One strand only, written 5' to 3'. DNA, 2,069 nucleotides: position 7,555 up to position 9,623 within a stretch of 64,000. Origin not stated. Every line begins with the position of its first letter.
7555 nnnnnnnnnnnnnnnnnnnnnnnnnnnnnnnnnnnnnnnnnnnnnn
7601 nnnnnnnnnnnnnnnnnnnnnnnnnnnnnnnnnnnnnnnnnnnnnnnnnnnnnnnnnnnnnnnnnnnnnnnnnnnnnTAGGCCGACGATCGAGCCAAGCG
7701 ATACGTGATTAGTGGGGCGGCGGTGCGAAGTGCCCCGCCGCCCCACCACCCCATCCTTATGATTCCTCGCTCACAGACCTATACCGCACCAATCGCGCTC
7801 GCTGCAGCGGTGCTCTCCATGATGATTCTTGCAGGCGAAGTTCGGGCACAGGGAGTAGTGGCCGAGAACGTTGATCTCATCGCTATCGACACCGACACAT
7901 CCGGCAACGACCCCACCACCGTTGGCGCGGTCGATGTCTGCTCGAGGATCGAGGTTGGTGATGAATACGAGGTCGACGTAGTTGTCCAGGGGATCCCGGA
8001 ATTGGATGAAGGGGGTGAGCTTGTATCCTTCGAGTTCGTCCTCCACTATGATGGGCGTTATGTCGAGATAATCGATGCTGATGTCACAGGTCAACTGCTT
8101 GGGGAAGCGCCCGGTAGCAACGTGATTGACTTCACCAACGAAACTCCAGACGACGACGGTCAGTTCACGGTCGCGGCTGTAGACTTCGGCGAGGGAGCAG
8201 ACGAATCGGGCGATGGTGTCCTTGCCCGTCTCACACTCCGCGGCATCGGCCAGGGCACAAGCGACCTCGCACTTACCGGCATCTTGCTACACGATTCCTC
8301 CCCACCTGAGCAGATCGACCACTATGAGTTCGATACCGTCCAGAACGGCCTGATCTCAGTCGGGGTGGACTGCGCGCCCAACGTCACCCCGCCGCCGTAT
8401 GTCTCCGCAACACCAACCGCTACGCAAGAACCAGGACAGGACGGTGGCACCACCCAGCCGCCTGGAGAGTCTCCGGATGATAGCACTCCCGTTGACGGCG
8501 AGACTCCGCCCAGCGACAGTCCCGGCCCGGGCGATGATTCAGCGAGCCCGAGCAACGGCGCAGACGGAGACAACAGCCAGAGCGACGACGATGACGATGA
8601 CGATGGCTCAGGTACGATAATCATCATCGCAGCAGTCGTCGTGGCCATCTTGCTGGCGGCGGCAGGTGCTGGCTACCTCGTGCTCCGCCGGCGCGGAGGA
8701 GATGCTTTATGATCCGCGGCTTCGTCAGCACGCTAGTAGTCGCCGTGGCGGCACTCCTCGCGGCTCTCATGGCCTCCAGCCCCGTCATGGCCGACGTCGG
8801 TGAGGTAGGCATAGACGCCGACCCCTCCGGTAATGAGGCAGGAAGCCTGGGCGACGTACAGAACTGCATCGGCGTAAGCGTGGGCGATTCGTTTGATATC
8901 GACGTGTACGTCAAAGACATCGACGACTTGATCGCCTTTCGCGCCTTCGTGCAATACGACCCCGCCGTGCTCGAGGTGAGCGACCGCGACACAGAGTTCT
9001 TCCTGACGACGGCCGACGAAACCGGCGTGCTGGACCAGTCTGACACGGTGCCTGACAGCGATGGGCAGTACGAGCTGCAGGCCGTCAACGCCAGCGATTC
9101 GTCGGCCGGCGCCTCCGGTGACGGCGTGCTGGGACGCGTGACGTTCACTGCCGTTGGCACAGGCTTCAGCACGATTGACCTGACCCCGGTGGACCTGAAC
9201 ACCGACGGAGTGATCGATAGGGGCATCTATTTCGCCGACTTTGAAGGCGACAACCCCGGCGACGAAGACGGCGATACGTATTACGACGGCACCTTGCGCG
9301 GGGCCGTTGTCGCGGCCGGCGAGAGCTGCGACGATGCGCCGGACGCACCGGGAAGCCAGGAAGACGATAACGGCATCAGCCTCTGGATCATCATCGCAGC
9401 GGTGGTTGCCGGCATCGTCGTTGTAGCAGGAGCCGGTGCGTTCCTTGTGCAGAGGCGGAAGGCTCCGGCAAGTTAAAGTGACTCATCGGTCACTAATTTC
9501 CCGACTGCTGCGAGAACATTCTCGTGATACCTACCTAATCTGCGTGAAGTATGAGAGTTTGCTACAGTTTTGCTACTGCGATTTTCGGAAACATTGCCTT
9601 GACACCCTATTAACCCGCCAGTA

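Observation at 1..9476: Non-cellulosomal-looking cohesin-dockerin surface display locus in a high-GC genome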

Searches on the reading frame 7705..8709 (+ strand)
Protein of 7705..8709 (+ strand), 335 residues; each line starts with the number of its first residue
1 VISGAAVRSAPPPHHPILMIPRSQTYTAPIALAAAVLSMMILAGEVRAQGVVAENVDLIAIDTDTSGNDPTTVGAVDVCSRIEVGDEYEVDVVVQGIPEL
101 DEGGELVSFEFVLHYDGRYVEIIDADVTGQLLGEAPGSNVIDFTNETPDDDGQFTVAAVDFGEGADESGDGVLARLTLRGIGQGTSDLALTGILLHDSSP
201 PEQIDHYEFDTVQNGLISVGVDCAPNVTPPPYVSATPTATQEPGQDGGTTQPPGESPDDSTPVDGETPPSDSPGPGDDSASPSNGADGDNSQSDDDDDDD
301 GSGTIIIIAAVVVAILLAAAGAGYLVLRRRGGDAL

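Call 9: search_protein_families(library=pfam, proteins=[window:7705-8709:+], max_evalue=1)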
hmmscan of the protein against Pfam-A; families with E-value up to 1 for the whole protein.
window:7705-8709:+ (335 aa): 2 families
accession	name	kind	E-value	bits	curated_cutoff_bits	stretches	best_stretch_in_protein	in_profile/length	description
PF00963.24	Cohesin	-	0.0013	19.4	24.1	1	80-179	9-100/139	Cohesin domain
PF17870.6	Insulin_TMD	-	0.024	15.2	33.4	1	299-330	9-42/47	Insulin receptor trans-membrane segment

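Call 21: find_homologous_proteins(query=window:7705-8709:+)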
Query window:7705-8709:+ (335 aa): 7 proteins with E <= 0.001 among 8000 candidates.
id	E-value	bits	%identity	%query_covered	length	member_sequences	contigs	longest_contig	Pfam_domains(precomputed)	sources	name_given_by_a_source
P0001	1.8e-198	677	100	95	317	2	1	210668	-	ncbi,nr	ncbi:MAG TPA: cohesin domain-containing protein [Dehalococcoidia bacterium]|nr:cohesin domain-contai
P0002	9.8e-129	447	78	84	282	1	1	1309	-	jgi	jgi:hypothetical protein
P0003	3.1e-18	84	37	52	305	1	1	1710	-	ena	-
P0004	4.1e-17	80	37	42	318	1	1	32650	-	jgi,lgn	jgi:hypothetical protein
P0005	6.9e-15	73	30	92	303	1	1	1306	-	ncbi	-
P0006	1.8e-10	59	31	53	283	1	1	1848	PF00963.25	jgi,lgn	jgi:hypothetical protein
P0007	5.9e-8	50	31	43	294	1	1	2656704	-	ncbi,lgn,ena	-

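Call 23: find_encoding_contigs(protein=P0007, flank=10000, max_places=3)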
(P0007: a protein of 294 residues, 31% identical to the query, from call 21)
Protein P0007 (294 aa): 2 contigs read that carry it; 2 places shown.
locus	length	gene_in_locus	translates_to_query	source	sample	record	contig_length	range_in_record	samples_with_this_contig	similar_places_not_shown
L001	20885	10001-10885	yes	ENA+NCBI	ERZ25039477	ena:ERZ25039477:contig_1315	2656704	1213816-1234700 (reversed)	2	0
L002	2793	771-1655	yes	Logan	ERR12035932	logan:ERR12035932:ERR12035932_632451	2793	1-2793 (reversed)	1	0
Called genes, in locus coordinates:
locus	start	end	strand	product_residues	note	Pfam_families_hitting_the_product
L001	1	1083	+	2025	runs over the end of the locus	-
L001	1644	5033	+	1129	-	-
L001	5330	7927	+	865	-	-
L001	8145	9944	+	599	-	PF02412:TSP_3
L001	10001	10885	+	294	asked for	-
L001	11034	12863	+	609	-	PF02412:TSP_3 (faint)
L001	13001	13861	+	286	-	-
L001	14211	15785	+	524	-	PF02412:TSP_3 (weak)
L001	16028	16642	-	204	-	-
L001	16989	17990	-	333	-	PF12838:Fer4_7 (faint), PF00037:Fer4 (weak), PF12797:Fer4_2 (faint), PF12837:Fer4_6 (weak), PF13237:Fer4_10 (weak), PF14697:Fer4_21, PF13187:Fer4_9 (weak), PF00881:Nitroreductase, +2 more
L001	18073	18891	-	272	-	-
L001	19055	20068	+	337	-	PF00044:Gp_dh_N, PF02800:Gp_dh_C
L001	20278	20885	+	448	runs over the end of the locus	PF02881:SRP54_N, PF13401:AAA_22 (weak), PF00448:SRP54, PF01656:CbiA (weak), PF02978:SRP_SPB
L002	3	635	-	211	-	?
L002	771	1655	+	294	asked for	-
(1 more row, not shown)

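Call 24: find_encoding_contigs(protein=P0004, flank=10000, max_places=3)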
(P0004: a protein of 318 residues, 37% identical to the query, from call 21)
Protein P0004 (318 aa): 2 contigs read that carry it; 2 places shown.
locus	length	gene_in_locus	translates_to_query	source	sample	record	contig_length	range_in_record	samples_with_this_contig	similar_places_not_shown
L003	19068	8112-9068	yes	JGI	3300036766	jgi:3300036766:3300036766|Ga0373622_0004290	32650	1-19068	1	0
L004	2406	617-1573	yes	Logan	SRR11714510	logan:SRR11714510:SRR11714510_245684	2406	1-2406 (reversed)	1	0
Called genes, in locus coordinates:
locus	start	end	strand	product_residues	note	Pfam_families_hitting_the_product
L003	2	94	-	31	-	?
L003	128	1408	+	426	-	PF03952:Enolase_N, PF07476:MAAL_C (faint), PF00113:Enolase_C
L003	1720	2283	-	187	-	-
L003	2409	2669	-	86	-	PF00254:FKBP_C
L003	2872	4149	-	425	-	-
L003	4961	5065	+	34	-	-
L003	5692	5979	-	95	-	PF00383:dCMP_cyt_deam_1, PF14437:MafB19-deam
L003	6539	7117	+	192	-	-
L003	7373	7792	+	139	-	PF12690:BsuPI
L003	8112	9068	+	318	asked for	-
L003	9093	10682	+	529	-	PF02412:TSP_3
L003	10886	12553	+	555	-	-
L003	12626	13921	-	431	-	PF00112:Peptidase_C1, PF18998:Flg_new_2, PF01483:P_proprotein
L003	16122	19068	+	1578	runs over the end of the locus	-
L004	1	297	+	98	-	?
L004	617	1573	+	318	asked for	-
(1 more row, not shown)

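Call 25: search_protein_families(library=pfam, proteins=[L001:1644-5030:+, L001:5330-7924:+, L001:8145-9941:+, L001:10001-10882:+, L001:11034-12860:+, L001:13001-13858:+, L001:14211-15782:+, L001:1-1080:+], max_evalue=0.1)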
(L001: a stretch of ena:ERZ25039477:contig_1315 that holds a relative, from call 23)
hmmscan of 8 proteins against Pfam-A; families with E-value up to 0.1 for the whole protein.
L001:1644-5030:+ (1129 aa): 0 families

L001:5330-7924:+ (865 aa): 0 families

L001:8145-9941:+ (599 aa): 1 family
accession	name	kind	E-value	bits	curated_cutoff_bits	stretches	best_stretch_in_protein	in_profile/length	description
PF02412.23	TSP_3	-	1.5e-09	37.8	25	2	234-266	1-33/36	Thrombospondin type 3 repeat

L001:10001-10882:+ (294 aa): 1 family
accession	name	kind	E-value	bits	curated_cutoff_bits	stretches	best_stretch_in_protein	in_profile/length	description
PF00963.24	Cohesin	-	5.9e-05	23.7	24.1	1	62-159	11-107/139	Cohesin domain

L001:11034-12860:+ (609 aa): 1 family
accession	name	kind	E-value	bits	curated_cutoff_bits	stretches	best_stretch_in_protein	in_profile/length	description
PF02412.23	TSP_3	-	6.9e-07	29.3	25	2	284-303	14-33/36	Thrombospondin type 3 repeat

L001:13001-13858:+ (286 aa): 0 families

L001:14211-15782:+ (524 aa): 1 family
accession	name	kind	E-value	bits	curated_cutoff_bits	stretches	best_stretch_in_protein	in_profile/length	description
PF02412.23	TSP_3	-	7.9e-10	38.7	25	2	319-362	2-36/36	Thrombospondin type 3 repeat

L001:1-1080:+ (360 aa): 3 families
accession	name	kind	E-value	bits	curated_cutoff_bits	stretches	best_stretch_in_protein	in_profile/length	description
PF02412.23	TSP_3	-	6.1e-27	93.5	25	4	147-182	1-36/36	Thrombospondin type 3 repeat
PF18884.5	TSP3_bac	-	1.7e-12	47.4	25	2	197-217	1-21/22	Bacterial TSP3 repeat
PF00404.24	Dockerin_1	-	1.4e-06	28.9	22.9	1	303-356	3-57/57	Dockerin type I domain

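Call 26: search_protein_families(library=pfam, proteins=[L003:6539-7114:+, L003:7373-7789:+, L003:8112-9065:+, L003:9093-10679:+, L003:10886-12550:+, L003:16122-19067:+, L003:2872-4146:-], max_evalue=0.1)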
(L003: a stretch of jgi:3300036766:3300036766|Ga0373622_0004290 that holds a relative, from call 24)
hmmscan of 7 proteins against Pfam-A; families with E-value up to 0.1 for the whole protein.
L003:6539-7114:+ (192 aa): 1 family
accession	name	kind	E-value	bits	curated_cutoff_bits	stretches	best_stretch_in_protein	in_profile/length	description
PF23933.1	DUF7269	-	0.015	15.8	29.1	1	3-92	25-112/162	Family of unknown function (DUF7269)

L003:7373-7789:+ (139 aa): 4 families
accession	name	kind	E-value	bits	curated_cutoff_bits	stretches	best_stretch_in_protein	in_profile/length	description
PF12690.13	BsuPI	-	6.7e-23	81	22.9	1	34-110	24-95/101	Intracellular proteinase inhibitor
PF13860.13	FlgD_ig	-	6.7e-05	23.2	27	1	74-112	38-76/79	FlgD Ig-like domain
PF10029.15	DUF2271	-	0.011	15.9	27.3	1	85-113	76-104/136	Predicted periplasmic protein (DUF2271)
PF13517.12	FG-GAP_3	-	0.079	14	26.9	0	49-98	9-56/61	FG-GAP-like repeat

L003:8112-9065:+ (318 aa): 1 family
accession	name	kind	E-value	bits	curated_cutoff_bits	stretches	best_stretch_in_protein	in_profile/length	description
PF00963.24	Cohesin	-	0.0011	19.6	24.1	1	59-153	8-101/139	Cohesin domain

L003:9093-10679:+ (529 aa): 1 family
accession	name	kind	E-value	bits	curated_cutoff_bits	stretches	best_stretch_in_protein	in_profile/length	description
PF02412.23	TSP_3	-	4e-20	71.7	25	4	289-324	1-36/36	Thrombospondin type 3 repeat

L003:10886-12550:+ (555 aa): 0 families

L003:16122-19067:+ (982 aa): 0 families

L003:2872-4146:- (424 aa): 0 families

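Call 60: search_protein_families(library=pfam, proteins=[L003:12629-15028:-], max_evalue=0.001)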
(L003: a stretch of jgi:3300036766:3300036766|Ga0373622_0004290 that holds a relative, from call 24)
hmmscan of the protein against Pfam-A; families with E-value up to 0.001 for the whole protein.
L003:12629-15028:- (800 aa): 5 families
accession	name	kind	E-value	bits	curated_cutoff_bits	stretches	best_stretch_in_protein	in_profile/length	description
PF00112.29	Peptidase_C1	-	7e-47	160.8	20.7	1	199-446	2-219/220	Papain family cysteine protease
PF01483.27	P_proprotein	-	6.3e-20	71.5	21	1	560-664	2-85/86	Proprotein convertase P-domain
PF03891.20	DUF333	-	1.1e-18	67.7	25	1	77-122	1-46/47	Domain of unknown function (DUF333)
PF18998.6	Flg_new_2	-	1.5e-11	44.5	23.6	1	458-525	2-70/73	Divergent InlB B-repeat domain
PF02412.23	TSP_3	-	4.3e-07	30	25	1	666-693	12-36/36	Thrombospondin type 3 repeat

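Call 63: search_protein_families(library=ncbifam, proteins=[window:7759-8709:+], max_evalue=1)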
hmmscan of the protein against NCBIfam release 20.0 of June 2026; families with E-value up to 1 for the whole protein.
window:7759-8709:+ (317 aa): 2 families
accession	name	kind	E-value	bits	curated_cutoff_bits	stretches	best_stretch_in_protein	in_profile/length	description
NF058571.1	GVDTG_CTERM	domain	0.012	15.9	29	1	286-312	20-44/44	GVDTG sorting domain-containing protein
NF041938.1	RSIGE_not_HEIGH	exception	0.2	10.9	375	1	232-307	245-320/325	MYXO-CTERM-anchored inactivated metalloprotease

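Call 84: find_encoding_contigs(protein=P0180, flank=10000, max_places=2)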
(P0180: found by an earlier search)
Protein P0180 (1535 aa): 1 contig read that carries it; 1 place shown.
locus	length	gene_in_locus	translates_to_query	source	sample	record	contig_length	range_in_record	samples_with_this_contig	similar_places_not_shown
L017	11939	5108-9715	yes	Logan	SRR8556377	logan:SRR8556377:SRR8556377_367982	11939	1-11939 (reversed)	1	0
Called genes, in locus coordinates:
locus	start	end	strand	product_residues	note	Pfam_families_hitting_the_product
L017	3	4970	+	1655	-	?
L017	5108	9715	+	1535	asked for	PF00404:Dockerin_1 (weak)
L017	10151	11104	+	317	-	PF00963:Cohesin (weak)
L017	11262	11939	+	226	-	?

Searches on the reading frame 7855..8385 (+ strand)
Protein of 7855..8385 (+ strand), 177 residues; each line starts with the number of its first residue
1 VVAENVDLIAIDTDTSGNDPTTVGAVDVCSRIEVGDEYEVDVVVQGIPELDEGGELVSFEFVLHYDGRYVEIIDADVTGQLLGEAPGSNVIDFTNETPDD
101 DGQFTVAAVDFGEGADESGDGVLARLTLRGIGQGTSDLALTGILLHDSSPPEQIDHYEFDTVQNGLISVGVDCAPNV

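Call 49: predict_structure(alignment_id=A4)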
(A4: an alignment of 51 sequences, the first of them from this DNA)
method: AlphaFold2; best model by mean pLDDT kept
length: 177 residues; sequences in the alignment: 51
mean_pLDDT: 93.5   pTM: 0.90
mean pLDDT of the five models: 93.5, 92.9, 92.5, 92.3, 91.7
residues with pLDDT >= 90: 147; 70-90: 25; 50-70: 5; < 50: 0
segments of 3 or more residues with pLDDT < 50: none
pLDDT, mean of each block of 10 residues (from residue 1): 85 98 97 98 94 86 99 97 94 98 98 90 98 98 91 79 98 83
secondary structure, 60 per line:
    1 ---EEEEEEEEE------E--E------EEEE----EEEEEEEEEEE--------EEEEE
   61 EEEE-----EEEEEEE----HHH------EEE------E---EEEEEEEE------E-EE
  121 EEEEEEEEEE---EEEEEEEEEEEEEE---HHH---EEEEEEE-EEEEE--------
elements in order: E4-12 E29-32 E37-47 E56-64 E70-76 E90-92 E103-110 E119-130 E134-147 E157-163 E165-169

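Call 52: fold_search(model_id=the predicted structure, library=pdb)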
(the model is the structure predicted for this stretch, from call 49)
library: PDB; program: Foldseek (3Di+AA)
matches with E <= 10: 1629; with E <= 0.001: 56
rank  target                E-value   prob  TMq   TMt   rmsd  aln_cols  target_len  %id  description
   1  5lxv_C                4.0e-10  1.00  0.62  0.63   5.4       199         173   20  Crystal structure of Ruminococcus flavefaciens scaffoldin C cohesin in complex with a dockerin from an uncharacterized (released 2016-10-19)
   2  5lxv_A                7.4e-10  1.00  0.62  0.64   5.5       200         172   20  Crystal structure of Ruminococcus flavefaciens scaffoldin C cohesin in complex with a dockerin from an uncharacterized (released 2016-10-19)
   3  2xdh                  2.7e-08  1.00  0.60  0.75   3.4       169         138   16  Non-cellulosomal cohesin from the hyperthermophilic archaeon Archaeoglobus fulgidus (released 2010-05-26)
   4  6kgc_A                3.4e-08  1.00  0.61  0.74   4.4       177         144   18  Crystal structure of CaDoc0917(R49D)-CaCohA2 complex at pH 5.4 (released 2020-07-08)
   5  5nrm_A                9.1e-08  1.00  0.61  0.75   3.7       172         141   19  Crystal structure of the sixth cohesin from Acetivibrio cellulolyticus' scaffoldin B in complex with Cel5 dockerin S51 (released 2018-01-31)
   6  2jh2_A                9.6e-08  1.00  0.54  0.69   4.6       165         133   18  X-ray crystal structure of a cohesin-like module from Clostridium perfringens (released 2007-11-06)
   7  6kgf_A                1.3e-07  1.00  0.63  0.76   3.8       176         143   16  Crystal structure of CaDoc0917(R16D)-CaCohA2 complex at pH 8.2 (released 2020-07-08)
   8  4dh2_C                1.3e-07  1.00  0.61  0.68   4.2       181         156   15  Crystal structure of Coh-OlpC(Cthe_0452)-Doc435(Cthe_0435) complex: A novel type I Cohesin-Dockerin complex from Clost (released 2012-11-28)
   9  2ccl_A                1.4e-07  1.00  0.62  0.72   4.2       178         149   15  THE S45A, T46A MUTANT OF THE TYPE I COHESIN-DOCKERIN COMPLEX FROM THE CELLULOSOME OF CLOSTRIDIUM THERMOCELLUM (released 2007-02-13)
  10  3kcp_A                2.0e-07  1.00  0.62  0.38   3.5       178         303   20  Crystal structure of interacting Clostridium thermocellum multimodular components (released 2010-02-09)
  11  5nrk_A                2.1e-07  1.00  0.60  0.73   4.6       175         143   19  Crystal structure of the sixth cohesin from Acetivibrio cellulolyticus' scaffoldin B in complex with Cel5 dockerin S15 (released 2018-01-31)
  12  4dh2_A                2.4e-07  1.00  0.60  0.67   4.4       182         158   16  Crystal structure of Coh-OlpC(Cthe_0452)-Doc435(Cthe_0435) complex: A novel type I Cohesin-Dockerin complex from Clost (released 2012-11-28)
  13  2jh2_B                2.9e-07  1.00  0.54  0.68   4.7       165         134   18  X-ray crystal structure of a cohesin-like module from Clostridium perfringens (released 2007-11-06)
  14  6kge_A                3.6e-07  1.00  0.60  0.74   3.7       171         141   16  Crystal structure of CaDoc0917(R16D)-CaCohA2 complex at pH 5.5 (released 2020-07-08)
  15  6kgf_C                3.8e-07  1.00  0.60  0.71   4.5       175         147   16  Crystal structure of CaDoc0917(R16D)-CaCohA2 complex at pH 8.2 (released 2020-07-08)
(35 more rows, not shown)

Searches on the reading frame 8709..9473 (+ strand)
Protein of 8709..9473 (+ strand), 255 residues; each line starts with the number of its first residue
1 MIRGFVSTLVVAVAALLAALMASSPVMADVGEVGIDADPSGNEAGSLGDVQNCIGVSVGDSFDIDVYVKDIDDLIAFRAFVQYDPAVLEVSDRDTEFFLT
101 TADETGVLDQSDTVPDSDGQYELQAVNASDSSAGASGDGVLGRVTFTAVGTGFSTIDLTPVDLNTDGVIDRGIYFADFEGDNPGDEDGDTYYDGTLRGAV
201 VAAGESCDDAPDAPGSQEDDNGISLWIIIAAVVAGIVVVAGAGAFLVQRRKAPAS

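Call 9: search_protein_families(library=pfam, proteins=[window:8709-9473:+], max_evalue=1)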
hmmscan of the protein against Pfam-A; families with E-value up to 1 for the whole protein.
window:8709-9473:+ (255 aa): 4 families
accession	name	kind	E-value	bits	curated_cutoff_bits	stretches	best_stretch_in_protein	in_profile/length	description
PF00963.24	Cohesin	-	8.4e-08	32.9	24.1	1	57-155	11-108/139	Cohesin domain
PF09534.15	Trp_oprn_chp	-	0.067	13.5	29.6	1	202-251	96-143/180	Tryptophan-associated transmembrane protein (Trp_oprn_chp)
PF17870.6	Insulin_TMD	-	0.17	12.4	33.4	1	224-251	14-42/47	Insulin receptor trans-membrane segment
PF14610.12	Psg1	-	0.26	11.5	30.1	1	192-251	122-182/186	Ykl077w/Psg1 (Pma1 Stabilization in Golgi)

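Call 17: search_solved_structures(query=window:8709-9473:+, max_evalue=1, show_alignments=2)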
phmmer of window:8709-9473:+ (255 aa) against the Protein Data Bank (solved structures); distinct sequences matched with E-value up to 1: 1.
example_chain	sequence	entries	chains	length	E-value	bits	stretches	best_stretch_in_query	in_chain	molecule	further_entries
3l8q_A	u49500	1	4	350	0.77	12.9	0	55-112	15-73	Cellulosomal scaffoldin adaptor protein B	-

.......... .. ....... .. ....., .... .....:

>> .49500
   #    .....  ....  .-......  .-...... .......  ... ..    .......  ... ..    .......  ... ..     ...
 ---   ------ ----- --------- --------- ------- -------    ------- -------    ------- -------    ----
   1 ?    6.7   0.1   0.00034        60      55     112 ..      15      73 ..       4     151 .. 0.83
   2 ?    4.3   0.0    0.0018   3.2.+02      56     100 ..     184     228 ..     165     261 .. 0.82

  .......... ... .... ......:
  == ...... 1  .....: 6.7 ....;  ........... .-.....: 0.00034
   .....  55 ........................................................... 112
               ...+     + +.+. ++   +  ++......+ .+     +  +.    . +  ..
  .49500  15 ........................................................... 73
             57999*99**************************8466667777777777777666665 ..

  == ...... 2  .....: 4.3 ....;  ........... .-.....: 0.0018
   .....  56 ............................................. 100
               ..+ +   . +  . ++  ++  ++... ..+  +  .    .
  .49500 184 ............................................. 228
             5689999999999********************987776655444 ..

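Call 63: search_protein_families(library=ncbifam, proteins=[window:8709-9473:+], max_evalue=1)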
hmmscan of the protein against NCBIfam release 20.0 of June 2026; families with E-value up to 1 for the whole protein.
window:8709-9473:+ (255 aa): 2 families
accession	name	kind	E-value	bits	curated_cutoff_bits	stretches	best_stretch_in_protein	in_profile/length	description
NF058571.1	GVDTG_CTERM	domain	0.032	14.5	29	1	220-250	17-44/44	GVDTG sorting domain-containing protein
NF058670.1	sorting_LPXTATN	domain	0.12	12.8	32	1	235-251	16-32/32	LPxTATN C-terminal sorting signal domain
